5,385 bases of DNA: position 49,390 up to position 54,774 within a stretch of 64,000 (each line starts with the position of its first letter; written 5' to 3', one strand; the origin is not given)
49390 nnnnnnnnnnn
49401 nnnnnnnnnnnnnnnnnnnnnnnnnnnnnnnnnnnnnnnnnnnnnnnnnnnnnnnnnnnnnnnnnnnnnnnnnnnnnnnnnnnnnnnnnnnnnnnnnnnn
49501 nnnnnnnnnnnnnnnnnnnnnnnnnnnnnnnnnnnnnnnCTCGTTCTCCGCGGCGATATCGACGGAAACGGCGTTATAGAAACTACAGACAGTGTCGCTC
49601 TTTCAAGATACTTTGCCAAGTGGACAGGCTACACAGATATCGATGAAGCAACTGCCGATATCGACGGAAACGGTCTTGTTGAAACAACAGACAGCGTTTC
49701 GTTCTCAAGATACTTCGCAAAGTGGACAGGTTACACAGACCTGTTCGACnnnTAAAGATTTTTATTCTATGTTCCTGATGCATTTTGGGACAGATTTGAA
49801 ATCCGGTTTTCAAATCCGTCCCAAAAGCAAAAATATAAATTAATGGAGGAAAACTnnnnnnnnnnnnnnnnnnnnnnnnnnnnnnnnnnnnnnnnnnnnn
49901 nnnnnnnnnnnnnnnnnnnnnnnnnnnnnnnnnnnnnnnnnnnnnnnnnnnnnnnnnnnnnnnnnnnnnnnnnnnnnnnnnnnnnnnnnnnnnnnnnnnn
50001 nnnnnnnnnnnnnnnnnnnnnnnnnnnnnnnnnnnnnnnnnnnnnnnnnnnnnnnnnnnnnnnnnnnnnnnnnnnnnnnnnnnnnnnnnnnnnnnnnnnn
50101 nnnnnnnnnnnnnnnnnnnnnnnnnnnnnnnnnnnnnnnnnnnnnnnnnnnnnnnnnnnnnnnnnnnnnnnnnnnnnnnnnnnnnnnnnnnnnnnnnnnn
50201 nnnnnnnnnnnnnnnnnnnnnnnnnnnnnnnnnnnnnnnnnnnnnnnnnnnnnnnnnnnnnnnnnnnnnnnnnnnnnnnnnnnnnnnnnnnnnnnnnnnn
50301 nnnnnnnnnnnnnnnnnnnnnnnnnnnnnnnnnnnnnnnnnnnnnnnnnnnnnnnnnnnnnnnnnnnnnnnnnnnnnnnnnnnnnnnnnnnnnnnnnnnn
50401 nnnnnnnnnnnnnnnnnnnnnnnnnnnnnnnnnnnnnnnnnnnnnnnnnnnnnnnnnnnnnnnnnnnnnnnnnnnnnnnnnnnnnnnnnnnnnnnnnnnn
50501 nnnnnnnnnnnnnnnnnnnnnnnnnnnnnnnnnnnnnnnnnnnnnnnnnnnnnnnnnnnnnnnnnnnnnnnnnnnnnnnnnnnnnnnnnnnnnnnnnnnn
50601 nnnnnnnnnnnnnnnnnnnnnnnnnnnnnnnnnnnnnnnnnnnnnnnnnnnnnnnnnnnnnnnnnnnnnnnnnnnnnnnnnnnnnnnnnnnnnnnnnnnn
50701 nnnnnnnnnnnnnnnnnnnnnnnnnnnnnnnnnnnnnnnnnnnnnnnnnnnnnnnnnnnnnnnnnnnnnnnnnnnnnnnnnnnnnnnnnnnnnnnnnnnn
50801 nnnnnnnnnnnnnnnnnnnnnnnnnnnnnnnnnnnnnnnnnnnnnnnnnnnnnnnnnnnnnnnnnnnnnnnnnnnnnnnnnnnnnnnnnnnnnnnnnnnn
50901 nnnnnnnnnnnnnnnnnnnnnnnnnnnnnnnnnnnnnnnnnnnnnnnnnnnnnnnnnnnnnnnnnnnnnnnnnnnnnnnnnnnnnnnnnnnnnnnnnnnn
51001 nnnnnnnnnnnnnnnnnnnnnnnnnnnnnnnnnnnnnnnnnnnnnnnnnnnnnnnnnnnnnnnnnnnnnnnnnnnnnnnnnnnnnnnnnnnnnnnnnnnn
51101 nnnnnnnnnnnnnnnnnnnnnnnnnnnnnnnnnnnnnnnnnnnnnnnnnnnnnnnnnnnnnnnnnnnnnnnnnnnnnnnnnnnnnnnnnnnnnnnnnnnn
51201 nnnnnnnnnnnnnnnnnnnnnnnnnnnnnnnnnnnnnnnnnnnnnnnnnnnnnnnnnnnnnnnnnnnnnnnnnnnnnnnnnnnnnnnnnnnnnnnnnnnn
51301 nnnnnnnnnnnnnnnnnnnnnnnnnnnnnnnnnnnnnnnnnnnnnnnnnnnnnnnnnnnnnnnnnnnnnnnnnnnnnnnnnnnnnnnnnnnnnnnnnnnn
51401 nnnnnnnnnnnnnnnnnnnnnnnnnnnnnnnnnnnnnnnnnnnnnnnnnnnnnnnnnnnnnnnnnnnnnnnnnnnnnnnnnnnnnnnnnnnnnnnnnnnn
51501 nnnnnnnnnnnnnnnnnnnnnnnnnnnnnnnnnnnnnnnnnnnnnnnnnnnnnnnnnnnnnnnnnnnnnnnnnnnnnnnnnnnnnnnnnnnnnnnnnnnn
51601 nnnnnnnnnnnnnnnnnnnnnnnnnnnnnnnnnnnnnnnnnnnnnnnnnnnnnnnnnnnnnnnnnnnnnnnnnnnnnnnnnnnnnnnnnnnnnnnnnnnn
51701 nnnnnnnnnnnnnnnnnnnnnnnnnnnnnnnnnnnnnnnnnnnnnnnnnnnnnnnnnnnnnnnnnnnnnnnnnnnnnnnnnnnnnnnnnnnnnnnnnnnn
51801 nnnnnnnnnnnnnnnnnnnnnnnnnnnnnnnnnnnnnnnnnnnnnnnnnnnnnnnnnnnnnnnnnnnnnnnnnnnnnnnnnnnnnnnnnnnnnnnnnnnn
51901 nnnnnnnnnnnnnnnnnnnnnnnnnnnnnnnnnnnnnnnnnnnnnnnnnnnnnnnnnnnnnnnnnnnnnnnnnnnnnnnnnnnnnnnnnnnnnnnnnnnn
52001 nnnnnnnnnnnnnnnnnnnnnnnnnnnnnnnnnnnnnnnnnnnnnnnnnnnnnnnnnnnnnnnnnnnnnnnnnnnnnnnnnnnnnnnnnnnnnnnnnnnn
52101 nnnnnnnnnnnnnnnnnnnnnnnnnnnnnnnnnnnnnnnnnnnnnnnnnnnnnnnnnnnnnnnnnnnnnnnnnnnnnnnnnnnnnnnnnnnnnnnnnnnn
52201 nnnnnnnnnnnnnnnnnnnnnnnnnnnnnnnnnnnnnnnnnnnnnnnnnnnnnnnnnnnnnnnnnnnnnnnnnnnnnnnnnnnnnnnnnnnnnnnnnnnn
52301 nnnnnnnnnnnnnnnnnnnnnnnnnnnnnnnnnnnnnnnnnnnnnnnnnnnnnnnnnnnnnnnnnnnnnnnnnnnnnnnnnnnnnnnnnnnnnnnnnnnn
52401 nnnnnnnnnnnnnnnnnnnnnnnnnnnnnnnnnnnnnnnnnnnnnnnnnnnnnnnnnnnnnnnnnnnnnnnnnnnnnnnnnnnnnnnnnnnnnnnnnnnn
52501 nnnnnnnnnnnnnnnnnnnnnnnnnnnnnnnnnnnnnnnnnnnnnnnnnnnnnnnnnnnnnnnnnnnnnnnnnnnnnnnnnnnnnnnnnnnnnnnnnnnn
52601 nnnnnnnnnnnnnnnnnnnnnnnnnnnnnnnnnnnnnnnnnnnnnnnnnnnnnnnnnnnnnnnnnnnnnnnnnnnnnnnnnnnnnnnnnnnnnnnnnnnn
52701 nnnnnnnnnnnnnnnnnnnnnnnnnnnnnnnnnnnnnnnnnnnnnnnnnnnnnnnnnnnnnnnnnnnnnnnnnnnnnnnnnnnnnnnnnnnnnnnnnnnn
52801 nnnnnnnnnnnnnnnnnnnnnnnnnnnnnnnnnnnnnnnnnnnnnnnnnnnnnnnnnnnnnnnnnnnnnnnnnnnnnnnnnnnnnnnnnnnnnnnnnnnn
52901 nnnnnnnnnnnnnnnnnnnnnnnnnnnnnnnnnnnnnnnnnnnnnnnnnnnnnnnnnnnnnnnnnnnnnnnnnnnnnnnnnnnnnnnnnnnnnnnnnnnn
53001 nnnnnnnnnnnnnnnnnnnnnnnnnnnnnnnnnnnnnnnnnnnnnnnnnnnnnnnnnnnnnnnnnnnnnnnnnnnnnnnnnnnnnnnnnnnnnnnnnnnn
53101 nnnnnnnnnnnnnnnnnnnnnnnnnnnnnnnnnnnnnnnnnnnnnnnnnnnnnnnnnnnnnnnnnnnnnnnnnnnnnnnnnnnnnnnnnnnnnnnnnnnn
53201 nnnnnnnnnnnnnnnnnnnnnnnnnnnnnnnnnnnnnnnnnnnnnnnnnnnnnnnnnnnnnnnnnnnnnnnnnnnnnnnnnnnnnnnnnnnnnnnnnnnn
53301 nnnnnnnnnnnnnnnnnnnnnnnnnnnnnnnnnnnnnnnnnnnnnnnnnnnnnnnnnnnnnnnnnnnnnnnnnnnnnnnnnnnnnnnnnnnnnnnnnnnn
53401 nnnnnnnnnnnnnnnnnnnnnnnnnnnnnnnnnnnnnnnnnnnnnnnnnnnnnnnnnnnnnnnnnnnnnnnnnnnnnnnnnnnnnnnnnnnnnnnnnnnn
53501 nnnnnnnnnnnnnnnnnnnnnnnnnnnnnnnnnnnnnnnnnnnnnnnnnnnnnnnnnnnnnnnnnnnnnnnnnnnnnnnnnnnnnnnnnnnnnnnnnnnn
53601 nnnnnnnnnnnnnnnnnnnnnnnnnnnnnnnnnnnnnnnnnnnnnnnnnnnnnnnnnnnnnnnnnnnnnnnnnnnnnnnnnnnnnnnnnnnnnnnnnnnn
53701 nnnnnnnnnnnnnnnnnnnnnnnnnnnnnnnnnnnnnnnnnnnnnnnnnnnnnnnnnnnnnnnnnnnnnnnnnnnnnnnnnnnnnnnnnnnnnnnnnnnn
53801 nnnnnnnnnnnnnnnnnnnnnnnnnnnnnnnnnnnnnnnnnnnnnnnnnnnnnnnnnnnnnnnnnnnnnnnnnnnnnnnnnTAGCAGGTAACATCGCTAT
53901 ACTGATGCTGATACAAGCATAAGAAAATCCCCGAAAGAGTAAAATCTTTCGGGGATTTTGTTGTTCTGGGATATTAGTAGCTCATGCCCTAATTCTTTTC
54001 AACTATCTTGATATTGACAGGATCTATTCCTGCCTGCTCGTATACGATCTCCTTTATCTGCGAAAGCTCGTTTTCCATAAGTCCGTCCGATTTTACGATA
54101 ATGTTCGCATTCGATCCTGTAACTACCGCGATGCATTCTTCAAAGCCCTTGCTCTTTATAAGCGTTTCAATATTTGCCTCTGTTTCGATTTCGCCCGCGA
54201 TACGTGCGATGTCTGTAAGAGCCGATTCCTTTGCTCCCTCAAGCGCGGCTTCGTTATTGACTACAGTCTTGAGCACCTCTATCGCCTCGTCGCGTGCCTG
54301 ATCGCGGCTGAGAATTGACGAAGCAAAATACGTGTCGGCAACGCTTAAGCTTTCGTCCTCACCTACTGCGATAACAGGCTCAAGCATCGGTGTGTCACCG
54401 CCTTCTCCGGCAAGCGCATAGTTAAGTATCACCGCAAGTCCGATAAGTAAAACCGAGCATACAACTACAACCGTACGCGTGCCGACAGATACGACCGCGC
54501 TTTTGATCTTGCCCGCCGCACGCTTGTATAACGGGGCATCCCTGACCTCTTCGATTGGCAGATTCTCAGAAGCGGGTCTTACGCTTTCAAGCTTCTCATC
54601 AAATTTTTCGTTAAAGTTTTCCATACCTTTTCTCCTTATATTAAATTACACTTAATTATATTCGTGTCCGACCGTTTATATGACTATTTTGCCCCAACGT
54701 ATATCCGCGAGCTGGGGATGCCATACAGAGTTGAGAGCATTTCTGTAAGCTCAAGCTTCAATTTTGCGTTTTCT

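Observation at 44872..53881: The family switches from SLH to dockerin anchoring; two adjacent dockerin proteins with no cohesin partner in the window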

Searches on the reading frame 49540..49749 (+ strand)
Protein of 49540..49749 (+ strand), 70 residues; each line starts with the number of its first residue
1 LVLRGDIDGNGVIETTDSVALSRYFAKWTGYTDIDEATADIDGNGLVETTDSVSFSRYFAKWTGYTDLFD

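Call 22: find_homologous_proteins(query=A1, max_evalue=0.001)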
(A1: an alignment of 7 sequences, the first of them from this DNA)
Query A1 (7 sequences) (70 aa, profile of the alignment): 113 proteins with E <= 0.001 among 4838 candidates.
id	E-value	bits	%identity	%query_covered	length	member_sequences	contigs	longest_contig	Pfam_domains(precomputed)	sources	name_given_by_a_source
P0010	3.5e-24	103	53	96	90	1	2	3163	PF00404.25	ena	-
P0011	8.8e-23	98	48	91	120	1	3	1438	PF00404.25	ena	-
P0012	1.3e-22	98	51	96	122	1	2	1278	PF00404.25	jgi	jgi:hypothetical protein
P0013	1.2e-20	91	37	94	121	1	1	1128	PF00404.25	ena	-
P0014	2.3e-20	90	42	91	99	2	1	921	PF00404.25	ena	-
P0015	3.1e-20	90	46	97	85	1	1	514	PF00404.25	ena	-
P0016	4.8e-20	89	50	100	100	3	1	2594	PF00404.25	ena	-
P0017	1.0e-19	88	41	91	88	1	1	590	PF00404.25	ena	-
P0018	1.7e-19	88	42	91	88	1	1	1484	PF00404.25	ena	-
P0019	3.4e-19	87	42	91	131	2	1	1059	PF00404.25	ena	-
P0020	4.0e-19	86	41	96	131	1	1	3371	PF00404.25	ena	-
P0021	4.3e-19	86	41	94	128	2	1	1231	PF00404.25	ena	-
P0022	1.8e-18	84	50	97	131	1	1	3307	PF00404.25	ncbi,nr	ncbi:MAG: hypothetical protein IK132_05320, partial [Clostridia bacterium]|nr:hypothetical protein [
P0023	2.5e-18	84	42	91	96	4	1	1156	PF00404.25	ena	-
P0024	3.2e-18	84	46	96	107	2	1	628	PF00404.25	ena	-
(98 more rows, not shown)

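Call 44: search_protein_representatives(alignment_id=A3)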
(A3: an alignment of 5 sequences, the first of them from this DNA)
Query: 5 sequences, 70 profile positions. Proteins with E-value up to 0.001 (for the whole library): 7104; up to 1e-10: 1268; up to 1e-30: 22. The best 150 are listed.
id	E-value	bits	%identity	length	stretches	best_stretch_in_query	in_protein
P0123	2.9e-59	213.5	-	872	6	2-67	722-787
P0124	5.1e-56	203.1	-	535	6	5-68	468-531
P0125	7.0e-54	196.3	-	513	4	2-68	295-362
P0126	7.1e-46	170.6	-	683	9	2-68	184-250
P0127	1.6e-39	150.3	-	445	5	3-66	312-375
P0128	2.0e-39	150.0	-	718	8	1-68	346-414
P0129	1.9e-38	146.8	-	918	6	4-59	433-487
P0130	5.1e-38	145.5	-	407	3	2-68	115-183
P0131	1.1e-37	144.4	-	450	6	1-68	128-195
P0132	1.1e-36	141.1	-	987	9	2-63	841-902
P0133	1.9e-36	140.4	-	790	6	5-58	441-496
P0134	2.9e-35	136.6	-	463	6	5-66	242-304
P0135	1.1e-34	134.8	-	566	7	2-68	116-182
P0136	1.2e-34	134.7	-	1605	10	3-61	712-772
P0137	2.5e-34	133.6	-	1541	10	3-58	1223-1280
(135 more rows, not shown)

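Call 51: search_protein_families(library=pfam, alignment_id=A5, max_evalue=0.001)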
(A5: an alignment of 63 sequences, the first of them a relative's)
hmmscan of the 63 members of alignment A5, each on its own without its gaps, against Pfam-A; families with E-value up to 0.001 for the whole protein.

A. member 1, P0123 (872 aa): 5 families
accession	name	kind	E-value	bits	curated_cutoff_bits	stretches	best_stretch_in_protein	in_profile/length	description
PF00404.24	Dockerin_1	-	5.6e-80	263.9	22.9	6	724-777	1-54/57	Dockerin type I domain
PF09479.16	Flg_new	-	1e-34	118.9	27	4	504-569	1-64/65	Listeria-Bacteroides repeat domain (List_Bact_rpt)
PF18998.6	Flg_new_2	-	1.9e-10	41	23.6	0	282-349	1-69/73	Divergent InlB B-repeat domain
PF13499.12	EF-hand_7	-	4.8e-09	36.9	30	0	757-811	9-59/67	EF-hand domain pair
PF08460.16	SH3_5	-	0.00034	21.1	22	0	238-253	47-62/68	Bacterial SH3 domain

B. families by the number of members that match (of 63 scanned): 58 families (the first 25 are shown)
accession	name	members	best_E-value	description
PF00404.24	Dockerin_1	63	5.1e-104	Dockerin type I domain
PF00963.24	Cohesin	19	2.6e-49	Cohesin domain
PF13499.12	EF-hand_7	14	9.9e-15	EF-hand domain pair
PF09479.16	Flg_new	13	4.7e-65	Listeria-Bacteroides repeat domain (List_Bact_rpt)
PF13306.12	LRR_5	12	2e-182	BspA type Leucine rich repeat region (6 copies)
PF13855.12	LRR_8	8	2.2e-22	Leucine rich repeat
PF07523.18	Big_3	7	1.4e-49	Bacterial Ig-like domain (group 3)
PF02368.24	Big_2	7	1.3e-17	Bacterial Ig-like domain (group 2)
PF18998.6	Flg_new_2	5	5.7e-11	Divergent InlB B-repeat domain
PF01551.29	Peptidase_M23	4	5.2e-27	Peptidase family M23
PF00036.39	EF-hand_1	4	6.6e-11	EF hand domain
PF13202.12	EF-hand_5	4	4e-06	EF hand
PF13517.12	FG-GAP_3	4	1.4e-05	FG-GAP-like repeat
PF13472.12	Lipase_GDSL_2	3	1.1e-26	GDSL-like Lipase/Acylhydrolase family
PF00657.28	Lipase_GDSL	3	3.2e-19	GDSL-like Lipase/Acylhydrolase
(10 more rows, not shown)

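Call 67: search_solved_structures(query=A1, max_evalue=0.01, show_alignments=3)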
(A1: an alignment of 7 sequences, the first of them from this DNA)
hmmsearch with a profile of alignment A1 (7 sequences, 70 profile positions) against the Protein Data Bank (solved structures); distinct sequences matched with E-value up to 0.01: 27.
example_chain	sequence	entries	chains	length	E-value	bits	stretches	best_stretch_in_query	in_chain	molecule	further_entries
8x39_A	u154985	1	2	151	2.4e-14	56.6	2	2-61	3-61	Serine protease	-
8x3a_A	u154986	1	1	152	2.5e-14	56.6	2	2-61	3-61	Serine protease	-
2mte_A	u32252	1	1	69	1.2e-10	44.8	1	3-59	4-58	Cellulose 1,4-beta-cellobiosidase (reducing end) CelS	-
1daq_A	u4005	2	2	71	1.3e-10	44.7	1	3-59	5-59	ENDOGLUCANASE SS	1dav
2ccl_B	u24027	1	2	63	1.1e-08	38.5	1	2-59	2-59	ENDO-1,4-BETA-XYLANASE Y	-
1ohz_B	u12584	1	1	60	2.8e-08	37.2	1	5-59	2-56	ENDO-1,4-BETA-XYLANASE Y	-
2y3n_B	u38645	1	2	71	8e-08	35.7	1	3-61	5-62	CELLULOSOMAL FAMILY-48 PROCESSIVE GLYCOSIDE HYDROLASE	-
4fl4_A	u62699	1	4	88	8.7e-08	35.6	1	4-59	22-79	Glycoside hydrolase family 9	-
4cj0_A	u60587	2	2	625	1.9e-07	34.5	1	1-59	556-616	ENDOGLUCANASE D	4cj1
1clc_A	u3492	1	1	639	2e-07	34.5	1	1-59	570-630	ENDOGLUCANASE CELD; EC: 3.2.1.4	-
4uyp_B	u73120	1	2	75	7e-07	32.7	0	2-24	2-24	Cellulosomal scaffoldin adaptor protein B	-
3ul4_B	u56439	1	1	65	9.4e-07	32.3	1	2-59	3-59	Cellulosome enzyme, dockerin type I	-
4uyq_B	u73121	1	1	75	1.5e-06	31.6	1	2-58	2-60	Cellulosomal scaffoldin adaptor protein B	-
2yik_A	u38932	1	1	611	2.4e-06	31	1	2-59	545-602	ENDOGLUCANASE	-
9qf9_A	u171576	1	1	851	7.4e-05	26.2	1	2-60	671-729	Ruminococcus bromii Amy16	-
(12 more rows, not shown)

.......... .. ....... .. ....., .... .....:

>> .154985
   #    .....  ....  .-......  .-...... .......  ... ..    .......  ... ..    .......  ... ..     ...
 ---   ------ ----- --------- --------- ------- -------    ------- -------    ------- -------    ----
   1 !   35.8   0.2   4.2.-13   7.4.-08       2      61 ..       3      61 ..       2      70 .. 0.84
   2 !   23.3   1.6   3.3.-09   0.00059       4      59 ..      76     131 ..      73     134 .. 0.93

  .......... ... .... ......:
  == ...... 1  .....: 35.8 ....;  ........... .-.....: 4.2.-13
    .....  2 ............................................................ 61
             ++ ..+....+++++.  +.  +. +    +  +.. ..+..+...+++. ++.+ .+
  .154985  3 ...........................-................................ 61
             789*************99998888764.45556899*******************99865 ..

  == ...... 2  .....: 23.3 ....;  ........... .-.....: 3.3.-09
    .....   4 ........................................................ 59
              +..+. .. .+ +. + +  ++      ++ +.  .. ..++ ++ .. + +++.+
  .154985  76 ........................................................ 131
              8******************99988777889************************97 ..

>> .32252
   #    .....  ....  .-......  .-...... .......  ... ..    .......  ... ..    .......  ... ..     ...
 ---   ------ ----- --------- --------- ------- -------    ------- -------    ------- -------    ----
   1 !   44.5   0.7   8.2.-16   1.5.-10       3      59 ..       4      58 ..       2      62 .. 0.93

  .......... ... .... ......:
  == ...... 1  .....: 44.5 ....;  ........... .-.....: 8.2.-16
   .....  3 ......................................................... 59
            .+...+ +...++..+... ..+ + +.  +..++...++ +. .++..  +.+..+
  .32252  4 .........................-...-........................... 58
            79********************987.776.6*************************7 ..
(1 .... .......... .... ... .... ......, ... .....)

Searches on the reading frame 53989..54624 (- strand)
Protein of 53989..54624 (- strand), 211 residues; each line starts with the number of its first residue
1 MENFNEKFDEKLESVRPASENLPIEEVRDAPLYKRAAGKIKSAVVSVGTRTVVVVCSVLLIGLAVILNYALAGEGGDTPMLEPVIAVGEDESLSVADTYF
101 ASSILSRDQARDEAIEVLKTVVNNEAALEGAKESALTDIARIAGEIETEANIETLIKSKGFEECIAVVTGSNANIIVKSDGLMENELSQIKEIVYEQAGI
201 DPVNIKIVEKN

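Call 9: search_protein_families(library=pfam, proteins=[window:53989-54624:-], max_evalue=0.001)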
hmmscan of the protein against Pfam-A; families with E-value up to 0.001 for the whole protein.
window:53989-54624:- (211 aa): 1 family
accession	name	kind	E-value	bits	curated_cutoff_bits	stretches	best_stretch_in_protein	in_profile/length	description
PF12685.13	SpoIIIAH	-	2.4e-28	99.8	30.6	1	86-207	70-191/191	SpoIIIAH-like protein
